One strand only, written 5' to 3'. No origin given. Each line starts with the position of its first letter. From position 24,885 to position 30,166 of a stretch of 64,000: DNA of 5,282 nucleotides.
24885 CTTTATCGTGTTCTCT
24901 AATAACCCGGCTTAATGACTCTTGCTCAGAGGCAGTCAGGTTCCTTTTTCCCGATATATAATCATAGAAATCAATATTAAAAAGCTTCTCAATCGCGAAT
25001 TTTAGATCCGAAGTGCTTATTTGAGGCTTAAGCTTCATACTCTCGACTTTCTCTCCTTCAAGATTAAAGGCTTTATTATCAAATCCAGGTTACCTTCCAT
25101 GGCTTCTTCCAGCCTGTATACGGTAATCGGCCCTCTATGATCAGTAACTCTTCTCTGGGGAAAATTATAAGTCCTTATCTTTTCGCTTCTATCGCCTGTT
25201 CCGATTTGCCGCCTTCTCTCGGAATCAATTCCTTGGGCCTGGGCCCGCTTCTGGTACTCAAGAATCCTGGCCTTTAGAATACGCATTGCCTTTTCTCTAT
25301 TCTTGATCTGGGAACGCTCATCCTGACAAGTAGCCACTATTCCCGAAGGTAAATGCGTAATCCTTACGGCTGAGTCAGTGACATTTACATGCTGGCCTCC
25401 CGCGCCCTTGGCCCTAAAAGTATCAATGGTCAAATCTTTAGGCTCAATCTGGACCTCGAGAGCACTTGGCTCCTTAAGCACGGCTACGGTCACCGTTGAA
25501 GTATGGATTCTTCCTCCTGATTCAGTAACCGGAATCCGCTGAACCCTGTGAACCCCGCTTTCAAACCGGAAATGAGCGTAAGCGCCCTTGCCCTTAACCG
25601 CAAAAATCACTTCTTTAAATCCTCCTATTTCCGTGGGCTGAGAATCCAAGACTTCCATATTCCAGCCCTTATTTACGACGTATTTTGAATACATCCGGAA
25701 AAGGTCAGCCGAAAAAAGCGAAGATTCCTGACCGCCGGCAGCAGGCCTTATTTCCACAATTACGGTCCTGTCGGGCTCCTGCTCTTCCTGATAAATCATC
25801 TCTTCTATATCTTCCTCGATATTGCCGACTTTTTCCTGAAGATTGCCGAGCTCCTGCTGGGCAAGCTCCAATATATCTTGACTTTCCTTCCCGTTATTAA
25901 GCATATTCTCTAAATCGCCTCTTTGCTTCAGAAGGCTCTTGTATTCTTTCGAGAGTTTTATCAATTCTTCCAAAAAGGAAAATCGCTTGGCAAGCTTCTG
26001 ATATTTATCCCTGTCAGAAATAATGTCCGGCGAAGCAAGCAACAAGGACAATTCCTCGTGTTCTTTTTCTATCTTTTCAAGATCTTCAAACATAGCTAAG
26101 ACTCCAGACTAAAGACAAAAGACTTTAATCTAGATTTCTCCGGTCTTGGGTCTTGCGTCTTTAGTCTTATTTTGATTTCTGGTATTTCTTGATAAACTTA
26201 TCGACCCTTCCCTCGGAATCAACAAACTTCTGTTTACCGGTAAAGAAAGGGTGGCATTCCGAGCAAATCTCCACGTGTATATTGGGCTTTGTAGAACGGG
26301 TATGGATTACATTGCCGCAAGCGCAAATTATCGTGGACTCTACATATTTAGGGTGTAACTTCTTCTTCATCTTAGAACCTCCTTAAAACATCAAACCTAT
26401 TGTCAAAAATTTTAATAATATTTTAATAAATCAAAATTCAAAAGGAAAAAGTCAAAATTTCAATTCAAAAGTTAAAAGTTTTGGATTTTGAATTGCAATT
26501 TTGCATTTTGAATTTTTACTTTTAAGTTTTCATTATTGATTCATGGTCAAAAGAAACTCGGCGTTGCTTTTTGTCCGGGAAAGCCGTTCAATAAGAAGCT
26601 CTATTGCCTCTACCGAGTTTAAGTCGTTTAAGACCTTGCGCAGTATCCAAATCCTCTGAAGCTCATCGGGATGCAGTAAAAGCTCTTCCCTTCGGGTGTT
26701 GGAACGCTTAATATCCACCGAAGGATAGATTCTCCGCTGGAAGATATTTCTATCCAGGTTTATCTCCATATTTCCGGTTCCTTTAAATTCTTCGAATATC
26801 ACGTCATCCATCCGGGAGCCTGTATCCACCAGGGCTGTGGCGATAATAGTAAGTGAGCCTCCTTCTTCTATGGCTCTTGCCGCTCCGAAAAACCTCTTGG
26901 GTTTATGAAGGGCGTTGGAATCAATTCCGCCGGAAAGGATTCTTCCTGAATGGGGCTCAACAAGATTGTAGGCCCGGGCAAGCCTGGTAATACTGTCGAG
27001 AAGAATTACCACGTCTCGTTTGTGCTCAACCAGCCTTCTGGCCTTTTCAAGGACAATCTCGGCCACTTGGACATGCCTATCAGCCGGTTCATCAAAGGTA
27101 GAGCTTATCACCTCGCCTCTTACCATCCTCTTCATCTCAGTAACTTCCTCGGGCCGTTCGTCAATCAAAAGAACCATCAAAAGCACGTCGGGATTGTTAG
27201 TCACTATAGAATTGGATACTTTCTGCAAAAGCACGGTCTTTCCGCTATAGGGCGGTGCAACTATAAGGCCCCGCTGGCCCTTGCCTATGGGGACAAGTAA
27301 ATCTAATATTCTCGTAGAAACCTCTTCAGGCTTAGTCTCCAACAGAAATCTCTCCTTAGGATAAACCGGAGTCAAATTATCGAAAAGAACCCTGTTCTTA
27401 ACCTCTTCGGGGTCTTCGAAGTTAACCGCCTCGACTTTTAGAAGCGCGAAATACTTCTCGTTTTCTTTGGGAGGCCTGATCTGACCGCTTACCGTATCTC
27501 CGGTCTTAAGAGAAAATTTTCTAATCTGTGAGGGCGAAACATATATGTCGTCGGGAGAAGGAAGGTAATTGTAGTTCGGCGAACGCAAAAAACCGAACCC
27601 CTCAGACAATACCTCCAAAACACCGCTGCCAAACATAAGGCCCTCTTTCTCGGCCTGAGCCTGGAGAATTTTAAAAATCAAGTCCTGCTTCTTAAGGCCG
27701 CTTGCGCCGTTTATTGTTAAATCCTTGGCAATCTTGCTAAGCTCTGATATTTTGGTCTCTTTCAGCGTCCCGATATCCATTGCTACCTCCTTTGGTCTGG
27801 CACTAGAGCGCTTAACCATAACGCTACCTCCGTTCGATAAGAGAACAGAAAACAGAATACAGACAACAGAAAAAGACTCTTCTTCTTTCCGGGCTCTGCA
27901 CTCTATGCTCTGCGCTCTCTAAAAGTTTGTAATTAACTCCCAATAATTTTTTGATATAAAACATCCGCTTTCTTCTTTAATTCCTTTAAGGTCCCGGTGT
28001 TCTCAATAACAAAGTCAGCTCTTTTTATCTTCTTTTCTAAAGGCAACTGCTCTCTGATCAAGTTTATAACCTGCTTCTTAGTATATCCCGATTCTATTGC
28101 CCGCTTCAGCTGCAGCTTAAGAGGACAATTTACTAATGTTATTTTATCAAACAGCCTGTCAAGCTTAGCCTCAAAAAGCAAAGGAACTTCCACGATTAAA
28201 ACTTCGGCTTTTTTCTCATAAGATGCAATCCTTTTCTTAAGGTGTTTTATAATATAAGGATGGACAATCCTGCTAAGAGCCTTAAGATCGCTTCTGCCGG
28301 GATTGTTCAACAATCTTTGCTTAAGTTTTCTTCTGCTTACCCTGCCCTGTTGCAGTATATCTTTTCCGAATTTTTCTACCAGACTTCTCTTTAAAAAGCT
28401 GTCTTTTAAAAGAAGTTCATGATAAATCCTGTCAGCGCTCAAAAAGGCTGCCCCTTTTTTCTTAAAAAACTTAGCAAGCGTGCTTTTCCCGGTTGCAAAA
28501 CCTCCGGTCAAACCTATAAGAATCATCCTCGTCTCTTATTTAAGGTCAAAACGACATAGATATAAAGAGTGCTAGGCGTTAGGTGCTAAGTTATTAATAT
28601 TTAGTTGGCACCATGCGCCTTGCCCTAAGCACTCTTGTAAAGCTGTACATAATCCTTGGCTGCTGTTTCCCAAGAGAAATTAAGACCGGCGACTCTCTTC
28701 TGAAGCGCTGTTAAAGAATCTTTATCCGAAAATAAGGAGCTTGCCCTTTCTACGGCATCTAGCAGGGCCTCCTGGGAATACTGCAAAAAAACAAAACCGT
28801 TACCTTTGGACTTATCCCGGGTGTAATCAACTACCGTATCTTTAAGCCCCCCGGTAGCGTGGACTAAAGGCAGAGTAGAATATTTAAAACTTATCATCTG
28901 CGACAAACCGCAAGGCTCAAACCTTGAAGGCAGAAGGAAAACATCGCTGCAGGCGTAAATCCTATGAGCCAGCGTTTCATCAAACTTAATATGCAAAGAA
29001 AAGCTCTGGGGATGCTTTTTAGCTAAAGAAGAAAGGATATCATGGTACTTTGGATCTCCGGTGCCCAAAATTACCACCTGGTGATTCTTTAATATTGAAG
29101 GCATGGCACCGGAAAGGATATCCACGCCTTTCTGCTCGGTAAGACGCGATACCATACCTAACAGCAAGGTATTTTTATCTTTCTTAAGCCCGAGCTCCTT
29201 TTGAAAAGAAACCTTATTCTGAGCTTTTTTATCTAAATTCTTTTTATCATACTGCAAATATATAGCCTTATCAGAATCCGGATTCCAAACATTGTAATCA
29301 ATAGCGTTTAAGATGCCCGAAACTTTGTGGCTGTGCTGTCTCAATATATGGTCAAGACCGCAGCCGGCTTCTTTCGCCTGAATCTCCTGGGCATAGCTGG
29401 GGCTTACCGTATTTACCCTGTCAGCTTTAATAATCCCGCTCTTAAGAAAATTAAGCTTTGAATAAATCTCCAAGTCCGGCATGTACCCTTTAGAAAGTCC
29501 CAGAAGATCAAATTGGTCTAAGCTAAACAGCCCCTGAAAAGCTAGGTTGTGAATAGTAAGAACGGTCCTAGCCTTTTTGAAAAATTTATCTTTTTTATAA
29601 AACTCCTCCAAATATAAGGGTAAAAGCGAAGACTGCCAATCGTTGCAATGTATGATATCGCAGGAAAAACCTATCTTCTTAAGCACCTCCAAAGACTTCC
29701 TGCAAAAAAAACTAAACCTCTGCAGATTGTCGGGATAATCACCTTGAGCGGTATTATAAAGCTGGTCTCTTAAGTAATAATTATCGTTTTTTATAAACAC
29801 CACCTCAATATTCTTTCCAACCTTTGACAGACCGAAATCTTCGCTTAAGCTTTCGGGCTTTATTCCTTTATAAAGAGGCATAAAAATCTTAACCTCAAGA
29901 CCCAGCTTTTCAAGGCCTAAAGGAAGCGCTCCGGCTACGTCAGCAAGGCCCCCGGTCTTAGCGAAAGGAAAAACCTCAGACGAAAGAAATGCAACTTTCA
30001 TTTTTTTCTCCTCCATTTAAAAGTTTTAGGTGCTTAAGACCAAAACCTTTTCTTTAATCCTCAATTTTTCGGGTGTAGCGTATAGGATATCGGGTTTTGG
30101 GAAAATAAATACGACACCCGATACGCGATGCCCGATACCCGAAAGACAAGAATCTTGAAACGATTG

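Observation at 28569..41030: Family D: 23-nt identical palindromic element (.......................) at two operon junctions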

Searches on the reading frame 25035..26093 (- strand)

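Call 45: search_protein_families(library=pfam, proteins=[window:25035-26093:-], max_evalue=0.00001)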
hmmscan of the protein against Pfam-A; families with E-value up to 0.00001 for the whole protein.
window:25035-26093:- (352 aa): 2 families
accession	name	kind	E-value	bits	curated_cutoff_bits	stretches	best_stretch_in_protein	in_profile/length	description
PF03462.23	PCRF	-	4.5e-63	213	24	1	8-203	1-194/194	PCRF domain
PF00472.26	RF-1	-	1.3e-43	148.1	35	1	212-320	3-116/116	RF-1 domain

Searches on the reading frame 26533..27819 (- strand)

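Call 9: search_protein_families(library=pfam, proteins=[window:26533-27819:-])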
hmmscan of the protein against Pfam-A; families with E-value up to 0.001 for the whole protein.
window:26533-27819:- (428 aa): 4 families
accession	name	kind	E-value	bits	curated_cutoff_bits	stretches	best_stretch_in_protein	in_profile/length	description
PF07497.18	Rho_RNA_bind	-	2.9e-35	120.3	27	1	65-138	2-73/73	Rho termination factor, RNA-binding domain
PF00006.31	ATP-synt_ab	-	1.8e-25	90.3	29.5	1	170-373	3-211/213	ATP synthase alpha/beta family, nucleotide-binding domain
PF07498.18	Rho_N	-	3.2e-15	56.3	24.9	1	19-60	2-43/43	Rho termination factor, N-terminal domain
PF22707.2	S1CSD-TOTE-2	-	0.0002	21.8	27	1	65-112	4-40/60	S1/CSD-like domain 2 of the TOTE conflict systems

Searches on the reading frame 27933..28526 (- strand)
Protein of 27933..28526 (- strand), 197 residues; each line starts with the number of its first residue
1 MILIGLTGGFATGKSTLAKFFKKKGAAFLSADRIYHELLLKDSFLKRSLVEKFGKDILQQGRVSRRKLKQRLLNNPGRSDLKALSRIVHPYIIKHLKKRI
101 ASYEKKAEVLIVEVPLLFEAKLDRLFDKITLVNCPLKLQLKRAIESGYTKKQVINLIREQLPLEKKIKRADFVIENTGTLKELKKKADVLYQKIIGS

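Call 9: search_protein_families(library=pfam, proteins=[window:27933-28526:-])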
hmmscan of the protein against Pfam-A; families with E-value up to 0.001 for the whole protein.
window:27933-28526:- (197 aa): 1 family
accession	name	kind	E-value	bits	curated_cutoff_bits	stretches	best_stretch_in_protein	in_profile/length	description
PF01121.26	CoaE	-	1.9e-42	145.4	27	1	3-181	2-179/180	Dephospho-CoA kinase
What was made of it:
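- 27933..28526 (-): coaE, downstream of D1. Pfam CoaE, 1.9e-42 (call 9).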

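Call 63: find_encoding_contigs(protein=window:27933-28526:-, flank=3000, max_places=6)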
Protein window:27933-28526:- (197 aa): 1 contig read that carries it; 1 place shown.
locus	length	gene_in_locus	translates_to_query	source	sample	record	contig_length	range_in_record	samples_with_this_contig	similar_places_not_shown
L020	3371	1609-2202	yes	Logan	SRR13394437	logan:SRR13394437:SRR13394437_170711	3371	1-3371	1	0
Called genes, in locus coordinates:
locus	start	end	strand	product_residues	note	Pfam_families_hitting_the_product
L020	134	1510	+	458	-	PF08323:Glyco_transf_5, PF00534:Glycos_transf_1, PF13692:Glyco_trans_1_4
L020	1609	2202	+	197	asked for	PF01121:CoaE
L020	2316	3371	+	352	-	?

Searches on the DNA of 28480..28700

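Call 48: search_rna_families(source=window, start=28480, end=28700, threshold=evalue, max_evalue=1)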
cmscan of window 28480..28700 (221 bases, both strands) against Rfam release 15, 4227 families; matches with E-value up to 1: 2.
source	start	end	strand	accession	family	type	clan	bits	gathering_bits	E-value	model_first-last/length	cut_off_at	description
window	28557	28635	+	RF00816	mir-245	Gene; miRNA;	-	19.4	70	0.11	1-85/85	no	mir-245 microRNA precursor family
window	28566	28628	-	RF03238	mir-1542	Gene; miRNA;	-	16.3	70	0.94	1-72/72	no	mir-1542 microRNA precursor family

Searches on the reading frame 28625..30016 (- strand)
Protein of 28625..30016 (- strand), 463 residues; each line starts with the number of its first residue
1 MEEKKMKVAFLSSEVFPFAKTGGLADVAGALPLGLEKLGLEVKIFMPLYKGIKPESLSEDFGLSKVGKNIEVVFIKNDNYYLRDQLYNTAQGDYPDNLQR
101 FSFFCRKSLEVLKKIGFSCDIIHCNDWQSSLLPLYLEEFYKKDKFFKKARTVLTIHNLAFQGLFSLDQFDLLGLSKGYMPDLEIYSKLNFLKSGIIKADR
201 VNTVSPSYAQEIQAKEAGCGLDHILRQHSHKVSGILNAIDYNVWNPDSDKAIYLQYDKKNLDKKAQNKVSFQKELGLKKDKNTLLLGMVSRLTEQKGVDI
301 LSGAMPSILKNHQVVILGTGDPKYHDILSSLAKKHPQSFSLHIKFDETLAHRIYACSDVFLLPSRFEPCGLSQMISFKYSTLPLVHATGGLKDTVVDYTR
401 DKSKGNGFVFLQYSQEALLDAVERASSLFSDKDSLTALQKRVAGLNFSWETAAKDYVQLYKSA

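Call 9: search_protein_families(library=pfam, proteins=[window:28625-30016:-])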
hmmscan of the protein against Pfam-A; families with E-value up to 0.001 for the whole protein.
window:28625-30016:- (463 aa): 4 families
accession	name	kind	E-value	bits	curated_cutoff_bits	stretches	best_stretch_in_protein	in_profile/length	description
PF08323.17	Glyco_transf_5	-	2.3e-76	257.1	22.7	1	7-227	1-239/239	Starch synthase catalytic domain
PF00534.26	Glycos_transf_1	-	1.7e-15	57.4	26.4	1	278-426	10-156/172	Glycosyl transferases group 1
PF13692.12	Glyco_trans_1_4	-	6.4e-11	43.1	27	1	286-424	4-138/142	Glycosyl transferases group 1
PF13439.12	Glyco_transf_4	-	7.8e-05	23.2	28.5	1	22-214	2-150/170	Glycosyltransferase Family 4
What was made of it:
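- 28625..30016 (-): glgA, upstream of D1. Pfam Glyco_transf_5, 2.3e-76 (call 9).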

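Call 37: find_homologous_proteins(query=window:28625-30016:-, max_evalue=1e-80)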
Query window:28625-30016:- (463 aa): 6907 proteins with E <= 1e-80 among 8000 candidates; the best 120 are listed.
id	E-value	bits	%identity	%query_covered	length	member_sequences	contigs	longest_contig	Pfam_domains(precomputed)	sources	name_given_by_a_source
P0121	2.7e-217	740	70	99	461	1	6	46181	PF00534.27,PF08323.18,PF13439.13,PF13692.13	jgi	-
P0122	4.8e-214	729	71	98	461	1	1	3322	PF00534.27,PF08323.18,PF13439.13,PF13692.13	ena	-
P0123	5.3e-208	709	67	99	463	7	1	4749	PF00534.27,PF08323.18,PF13692.13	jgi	-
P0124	2.3e-207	707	67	99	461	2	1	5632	PF00534.27,PF08323.18,PF13439.13,PF13692.13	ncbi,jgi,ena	-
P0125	1.1e-201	688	65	99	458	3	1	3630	PF00534.27,PF08323.18,PF13692.13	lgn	-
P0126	5.4e-192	656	61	99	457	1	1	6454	PF00534.27,PF08323.18,PF13439.13,PF13692.13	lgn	-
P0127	1.3e-183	629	63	98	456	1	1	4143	PF00534.27,PF08323.18,PF13439.13,PF13692.13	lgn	-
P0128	7.6e-183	626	59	98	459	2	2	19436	PF00534.27,PF08323.18,PF13439.13,PF13692.13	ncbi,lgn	-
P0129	5.0e-182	624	61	98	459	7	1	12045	PF00534.27,PF08323.18,PF13692.13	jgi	-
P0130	1.0e-181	623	61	99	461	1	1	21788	PF00534.27,PF08323.18,PF13439.13,PF13692.13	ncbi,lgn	-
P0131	1.8e-179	615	58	99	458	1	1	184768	PF00534.27,PF08323.18,PF13692.13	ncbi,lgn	-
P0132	5.0e-179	614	61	99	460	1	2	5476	PF00534.27,PF08323.18,PF13692.13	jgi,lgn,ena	-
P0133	2.0e-178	612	60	98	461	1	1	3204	PF00534.27,PF08323.18,PF13692.13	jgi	-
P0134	2.8e-178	611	60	98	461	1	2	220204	PF00534.27,PF08323.18,PF13692.13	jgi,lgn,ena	-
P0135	4.1e-178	611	59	98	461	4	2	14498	PF00534.27,PF08323.18,PF13692.13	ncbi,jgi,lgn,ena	-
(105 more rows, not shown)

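Call 38: find_encoding_contigs(protein=P0121, flank=10000, max_places=1)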
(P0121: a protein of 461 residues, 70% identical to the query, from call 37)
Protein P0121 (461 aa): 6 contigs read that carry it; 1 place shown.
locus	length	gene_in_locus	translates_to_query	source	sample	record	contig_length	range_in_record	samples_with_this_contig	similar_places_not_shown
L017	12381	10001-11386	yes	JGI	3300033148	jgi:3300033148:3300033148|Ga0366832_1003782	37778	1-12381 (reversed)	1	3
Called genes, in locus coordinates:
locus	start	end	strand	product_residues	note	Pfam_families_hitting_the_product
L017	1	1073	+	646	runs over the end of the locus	PF00111:Fer2, PF17650:RACo_linker, PF17651:Raco_middle, PF14574:RACo_C_ter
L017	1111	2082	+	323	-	PF03599:CdhD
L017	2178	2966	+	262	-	PF00809:Pterin_bind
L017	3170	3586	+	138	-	PF01894:YjbQ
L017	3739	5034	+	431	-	PF00215:OMPdecase, PF04481:DUF561 (faint), PF04131:NanE (faint), PF02581:TMP-TENI (faint), PF05690:ThiG (weak), PF03737:RraA-like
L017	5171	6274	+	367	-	PF01656:CbiA, PF13500:AAA_26, PF07085:DRTGG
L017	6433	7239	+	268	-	PF13424:TPR_12 (faint), PF13428:TPR_14 (faint), PF13432:TPR_16 (weak), PF14559:TPR_19 (faint), PF00515:TPR_1 (weak), PF07719:TPR_2 (weak), PF13181:TPR_8 (weak), PF13414:TPR_11, +1 more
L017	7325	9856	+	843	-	PF02739:5_3_exonuc_N, PF01367:5_3_exonuc, PF22619:DNA_polI_exo1 (weak), PF00476:DNA_pol_A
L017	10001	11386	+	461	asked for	PF08323:Glyco_transf_5, PF13439:Glyco_transf_4 (weak), PF00534:Glycos_transf_1, PF13692:Glyco_trans_1_4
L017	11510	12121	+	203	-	PF01121:CoaE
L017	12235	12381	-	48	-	?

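Call 39: find_encoding_contigs(protein=P0122, flank=10000, max_places=1)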
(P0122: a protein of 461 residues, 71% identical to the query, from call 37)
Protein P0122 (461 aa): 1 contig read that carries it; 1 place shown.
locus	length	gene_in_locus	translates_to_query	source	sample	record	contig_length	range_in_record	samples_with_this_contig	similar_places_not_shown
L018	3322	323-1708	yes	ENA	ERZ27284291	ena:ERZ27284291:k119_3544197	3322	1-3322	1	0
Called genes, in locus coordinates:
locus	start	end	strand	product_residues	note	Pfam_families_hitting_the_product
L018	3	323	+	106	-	?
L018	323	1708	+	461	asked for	PF08323:Glyco_transf_5, PF13439:Glyco_transf_4 (weak), PF00534:Glycos_transf_1, PF13692:Glyco_trans_1_4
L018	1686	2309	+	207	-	PF01121:CoaE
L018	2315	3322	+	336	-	?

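Call 40: find_encoding_contigs(protein=P0124, flank=10000, max_places=1)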
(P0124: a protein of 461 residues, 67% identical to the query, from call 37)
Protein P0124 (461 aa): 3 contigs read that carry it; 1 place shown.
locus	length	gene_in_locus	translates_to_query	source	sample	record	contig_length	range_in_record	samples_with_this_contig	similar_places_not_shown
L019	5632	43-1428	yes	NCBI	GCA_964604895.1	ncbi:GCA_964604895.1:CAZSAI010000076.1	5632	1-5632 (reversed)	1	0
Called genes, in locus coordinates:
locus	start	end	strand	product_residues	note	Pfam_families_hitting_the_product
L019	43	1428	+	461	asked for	PF08323:Glyco_transf_5, PF13439:Glyco_transf_4 (faint), PF00534:Glycos_transf_1, PF13692:Glyco_trans_1_4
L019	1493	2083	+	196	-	PF01121:CoaE, PF13238:AAA_18 (faint)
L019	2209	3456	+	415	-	PF07498:Rho_N, PF07497:Rho_RNA_bind, PF00006:ATP-synt_ab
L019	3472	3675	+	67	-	PF01197:Ribosomal_L31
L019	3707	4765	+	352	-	PF03462:PCRF, PF00472:RF-1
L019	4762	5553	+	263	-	PF01135:PCMT (weak), PF02384:N6_Mtase (weak), PF03602:Cons_hypoth95 (weak), PF05175:MTS, PF06325:PrmA (weak), PF01170:UPF0020 (weak), PF13847:Methyltransf_31, PF13649:Methyltransf_25, +5 more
